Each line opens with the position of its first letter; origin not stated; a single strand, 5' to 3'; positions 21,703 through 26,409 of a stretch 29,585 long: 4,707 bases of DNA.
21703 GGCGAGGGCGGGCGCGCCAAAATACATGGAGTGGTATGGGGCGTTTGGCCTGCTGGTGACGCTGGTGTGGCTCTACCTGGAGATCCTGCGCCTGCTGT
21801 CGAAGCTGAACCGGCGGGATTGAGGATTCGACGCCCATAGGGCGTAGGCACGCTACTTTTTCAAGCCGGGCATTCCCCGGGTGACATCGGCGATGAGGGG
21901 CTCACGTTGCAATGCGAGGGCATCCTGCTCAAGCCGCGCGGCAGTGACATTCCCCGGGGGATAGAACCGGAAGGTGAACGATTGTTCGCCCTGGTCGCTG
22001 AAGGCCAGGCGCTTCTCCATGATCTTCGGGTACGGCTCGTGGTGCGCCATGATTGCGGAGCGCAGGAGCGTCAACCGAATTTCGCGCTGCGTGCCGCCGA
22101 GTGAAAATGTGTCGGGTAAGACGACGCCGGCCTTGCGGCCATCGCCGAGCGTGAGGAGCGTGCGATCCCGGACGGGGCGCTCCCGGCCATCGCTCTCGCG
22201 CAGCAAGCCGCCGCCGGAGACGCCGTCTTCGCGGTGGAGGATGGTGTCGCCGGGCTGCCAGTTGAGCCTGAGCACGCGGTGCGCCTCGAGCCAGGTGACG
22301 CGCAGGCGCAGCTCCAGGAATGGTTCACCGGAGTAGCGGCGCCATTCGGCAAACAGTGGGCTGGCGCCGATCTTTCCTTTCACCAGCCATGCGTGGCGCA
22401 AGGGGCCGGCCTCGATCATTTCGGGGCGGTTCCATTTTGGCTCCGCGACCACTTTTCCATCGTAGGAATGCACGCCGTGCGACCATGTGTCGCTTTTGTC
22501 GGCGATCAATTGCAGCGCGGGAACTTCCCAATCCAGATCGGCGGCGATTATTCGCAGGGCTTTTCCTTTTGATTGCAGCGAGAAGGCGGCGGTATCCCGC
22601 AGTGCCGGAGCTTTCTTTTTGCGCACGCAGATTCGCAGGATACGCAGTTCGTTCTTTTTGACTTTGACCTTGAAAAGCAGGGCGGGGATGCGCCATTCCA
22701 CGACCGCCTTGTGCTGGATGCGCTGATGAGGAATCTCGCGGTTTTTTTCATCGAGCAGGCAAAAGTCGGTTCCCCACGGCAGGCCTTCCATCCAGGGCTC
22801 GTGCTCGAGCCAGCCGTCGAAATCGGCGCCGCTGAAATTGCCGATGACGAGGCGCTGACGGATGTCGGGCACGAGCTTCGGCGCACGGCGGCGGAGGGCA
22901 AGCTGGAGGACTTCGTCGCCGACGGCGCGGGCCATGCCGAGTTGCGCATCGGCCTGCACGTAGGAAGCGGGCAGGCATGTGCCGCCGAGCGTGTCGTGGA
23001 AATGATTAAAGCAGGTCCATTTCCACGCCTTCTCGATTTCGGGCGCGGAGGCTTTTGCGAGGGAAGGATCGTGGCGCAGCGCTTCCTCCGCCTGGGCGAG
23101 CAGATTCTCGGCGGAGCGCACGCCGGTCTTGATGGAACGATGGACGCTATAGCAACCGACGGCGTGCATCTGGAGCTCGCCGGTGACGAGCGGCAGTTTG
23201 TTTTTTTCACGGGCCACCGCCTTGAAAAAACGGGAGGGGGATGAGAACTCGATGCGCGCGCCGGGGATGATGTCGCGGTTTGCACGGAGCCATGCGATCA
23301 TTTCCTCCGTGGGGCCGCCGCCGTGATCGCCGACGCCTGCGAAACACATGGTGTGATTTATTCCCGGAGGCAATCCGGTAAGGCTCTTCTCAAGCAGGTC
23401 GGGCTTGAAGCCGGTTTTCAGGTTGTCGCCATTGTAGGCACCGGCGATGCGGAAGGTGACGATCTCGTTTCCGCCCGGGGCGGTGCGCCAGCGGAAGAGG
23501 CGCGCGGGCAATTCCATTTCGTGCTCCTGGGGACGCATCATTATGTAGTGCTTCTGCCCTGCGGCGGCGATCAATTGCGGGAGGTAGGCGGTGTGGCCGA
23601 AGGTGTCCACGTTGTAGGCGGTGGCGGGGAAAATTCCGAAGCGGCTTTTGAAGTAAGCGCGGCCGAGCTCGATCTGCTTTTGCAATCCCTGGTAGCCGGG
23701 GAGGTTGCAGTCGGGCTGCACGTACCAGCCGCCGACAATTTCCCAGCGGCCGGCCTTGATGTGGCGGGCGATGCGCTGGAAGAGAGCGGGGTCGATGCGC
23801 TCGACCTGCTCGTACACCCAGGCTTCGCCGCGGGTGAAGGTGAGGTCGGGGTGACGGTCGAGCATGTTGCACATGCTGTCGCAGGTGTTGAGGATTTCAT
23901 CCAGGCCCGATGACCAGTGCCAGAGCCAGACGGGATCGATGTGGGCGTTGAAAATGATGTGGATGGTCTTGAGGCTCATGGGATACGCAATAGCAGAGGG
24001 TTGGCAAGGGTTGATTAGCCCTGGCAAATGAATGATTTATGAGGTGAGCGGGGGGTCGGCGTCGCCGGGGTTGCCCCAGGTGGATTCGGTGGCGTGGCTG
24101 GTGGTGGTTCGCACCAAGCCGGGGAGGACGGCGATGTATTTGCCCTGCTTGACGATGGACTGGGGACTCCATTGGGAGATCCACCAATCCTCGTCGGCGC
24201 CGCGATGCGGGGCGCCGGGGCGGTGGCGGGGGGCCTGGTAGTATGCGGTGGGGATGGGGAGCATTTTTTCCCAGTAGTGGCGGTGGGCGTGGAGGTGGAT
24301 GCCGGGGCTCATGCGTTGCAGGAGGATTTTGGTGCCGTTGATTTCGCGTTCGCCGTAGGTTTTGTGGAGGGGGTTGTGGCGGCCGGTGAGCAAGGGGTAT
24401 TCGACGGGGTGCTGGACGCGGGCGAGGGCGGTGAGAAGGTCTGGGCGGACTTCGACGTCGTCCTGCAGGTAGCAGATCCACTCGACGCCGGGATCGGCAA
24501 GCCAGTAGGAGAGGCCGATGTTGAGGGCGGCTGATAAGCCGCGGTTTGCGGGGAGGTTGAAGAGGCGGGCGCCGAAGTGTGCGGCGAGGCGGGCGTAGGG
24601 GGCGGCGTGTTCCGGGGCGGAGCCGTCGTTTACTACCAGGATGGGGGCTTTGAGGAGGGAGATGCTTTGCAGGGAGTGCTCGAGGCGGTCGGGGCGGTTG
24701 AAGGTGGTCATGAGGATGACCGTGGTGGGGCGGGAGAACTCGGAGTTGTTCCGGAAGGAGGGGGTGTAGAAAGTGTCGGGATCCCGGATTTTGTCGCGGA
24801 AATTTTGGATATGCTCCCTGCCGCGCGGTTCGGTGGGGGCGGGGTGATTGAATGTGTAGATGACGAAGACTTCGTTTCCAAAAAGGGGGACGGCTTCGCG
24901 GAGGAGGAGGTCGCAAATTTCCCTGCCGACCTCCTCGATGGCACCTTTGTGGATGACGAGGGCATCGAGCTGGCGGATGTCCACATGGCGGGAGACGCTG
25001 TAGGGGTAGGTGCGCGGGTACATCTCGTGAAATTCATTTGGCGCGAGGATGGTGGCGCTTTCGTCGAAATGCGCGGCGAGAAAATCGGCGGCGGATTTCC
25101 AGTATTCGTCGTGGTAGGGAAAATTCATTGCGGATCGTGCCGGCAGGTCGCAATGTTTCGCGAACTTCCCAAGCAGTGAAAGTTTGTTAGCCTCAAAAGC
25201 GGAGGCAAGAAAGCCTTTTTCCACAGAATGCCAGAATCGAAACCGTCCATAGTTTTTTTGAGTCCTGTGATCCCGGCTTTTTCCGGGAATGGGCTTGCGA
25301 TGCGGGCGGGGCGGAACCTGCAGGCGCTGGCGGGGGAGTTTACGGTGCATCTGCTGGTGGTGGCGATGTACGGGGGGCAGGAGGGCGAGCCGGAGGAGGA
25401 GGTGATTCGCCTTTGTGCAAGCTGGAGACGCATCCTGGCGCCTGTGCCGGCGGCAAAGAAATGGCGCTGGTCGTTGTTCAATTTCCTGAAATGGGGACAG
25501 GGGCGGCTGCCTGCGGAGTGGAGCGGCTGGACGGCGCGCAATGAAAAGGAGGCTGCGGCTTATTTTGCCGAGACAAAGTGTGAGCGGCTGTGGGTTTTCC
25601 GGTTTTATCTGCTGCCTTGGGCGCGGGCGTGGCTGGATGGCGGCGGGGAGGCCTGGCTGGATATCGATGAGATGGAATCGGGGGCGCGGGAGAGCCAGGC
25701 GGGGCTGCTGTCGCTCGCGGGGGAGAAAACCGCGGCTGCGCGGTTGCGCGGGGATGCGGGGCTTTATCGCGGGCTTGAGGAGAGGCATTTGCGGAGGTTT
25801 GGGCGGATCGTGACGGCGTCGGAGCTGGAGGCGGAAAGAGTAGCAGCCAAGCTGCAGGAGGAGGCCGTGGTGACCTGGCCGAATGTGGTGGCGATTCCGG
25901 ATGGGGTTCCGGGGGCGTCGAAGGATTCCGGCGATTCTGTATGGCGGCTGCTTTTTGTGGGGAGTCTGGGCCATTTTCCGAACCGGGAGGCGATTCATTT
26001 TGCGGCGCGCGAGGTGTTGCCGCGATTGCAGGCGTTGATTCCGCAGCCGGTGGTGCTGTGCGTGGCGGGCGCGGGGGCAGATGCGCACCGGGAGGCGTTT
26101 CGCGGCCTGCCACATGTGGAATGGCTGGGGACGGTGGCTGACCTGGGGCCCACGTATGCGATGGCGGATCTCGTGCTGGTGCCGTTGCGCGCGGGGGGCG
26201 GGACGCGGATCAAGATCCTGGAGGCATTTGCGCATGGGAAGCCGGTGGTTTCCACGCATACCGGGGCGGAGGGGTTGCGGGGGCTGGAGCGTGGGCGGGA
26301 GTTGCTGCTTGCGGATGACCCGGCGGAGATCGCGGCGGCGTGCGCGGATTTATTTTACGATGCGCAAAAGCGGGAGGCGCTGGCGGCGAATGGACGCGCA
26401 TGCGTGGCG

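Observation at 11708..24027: Two direct copies of a ~30-bp repeat bracket a 12.3-kb block containing Wadjet; a third, inverted copy lies 9 kb upstream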

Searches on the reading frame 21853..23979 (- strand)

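Call 8: search_protein_families(library=pfam, proteins=[window:21853-23979:-])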
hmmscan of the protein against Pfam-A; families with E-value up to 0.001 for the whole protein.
window:21853-23979:- (708 aa): 2 families
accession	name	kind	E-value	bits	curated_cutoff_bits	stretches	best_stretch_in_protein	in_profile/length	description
PF01074.27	Glyco_hydro_38N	-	1.6e-50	172.4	25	1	5-257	1-257/270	Glycosyl hydrolases family 38 N-terminal domain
PF09261.16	Alpha-mann_mid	-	5.9e-10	39.5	31.1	1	275-363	5-94/96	Alpha mannosidase middle domain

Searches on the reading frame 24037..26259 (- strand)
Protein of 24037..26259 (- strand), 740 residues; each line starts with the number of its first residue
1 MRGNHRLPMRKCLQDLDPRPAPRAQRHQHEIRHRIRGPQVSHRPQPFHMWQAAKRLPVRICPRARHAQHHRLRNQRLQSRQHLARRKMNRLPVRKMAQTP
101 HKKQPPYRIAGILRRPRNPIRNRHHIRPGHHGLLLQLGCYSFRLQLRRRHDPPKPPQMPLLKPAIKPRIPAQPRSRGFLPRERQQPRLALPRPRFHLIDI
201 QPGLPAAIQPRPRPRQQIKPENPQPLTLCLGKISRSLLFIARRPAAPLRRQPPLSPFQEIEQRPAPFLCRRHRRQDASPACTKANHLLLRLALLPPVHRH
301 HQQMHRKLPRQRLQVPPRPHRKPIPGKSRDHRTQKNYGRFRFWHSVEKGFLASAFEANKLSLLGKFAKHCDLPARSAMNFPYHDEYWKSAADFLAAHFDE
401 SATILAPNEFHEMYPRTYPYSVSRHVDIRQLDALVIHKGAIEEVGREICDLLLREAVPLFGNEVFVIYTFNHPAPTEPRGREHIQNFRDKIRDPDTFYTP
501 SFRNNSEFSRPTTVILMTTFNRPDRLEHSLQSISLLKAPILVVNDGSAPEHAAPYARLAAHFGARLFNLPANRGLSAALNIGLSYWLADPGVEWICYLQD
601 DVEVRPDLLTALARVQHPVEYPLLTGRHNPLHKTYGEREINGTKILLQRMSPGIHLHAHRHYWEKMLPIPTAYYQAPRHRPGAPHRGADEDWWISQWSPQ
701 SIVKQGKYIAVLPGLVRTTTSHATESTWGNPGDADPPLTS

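Call 8: search_protein_families(library=pfam, proteins=[window:24037-26259:-])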
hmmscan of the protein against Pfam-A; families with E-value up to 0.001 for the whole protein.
window:24037-26259:- (740 aa): 1 family
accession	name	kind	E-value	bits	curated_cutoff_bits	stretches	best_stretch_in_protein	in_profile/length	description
PF00535.33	Glycos_transf_2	-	3.3e-13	50.3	23.3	1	515-614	2-101/168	Glycosyl transferase family 2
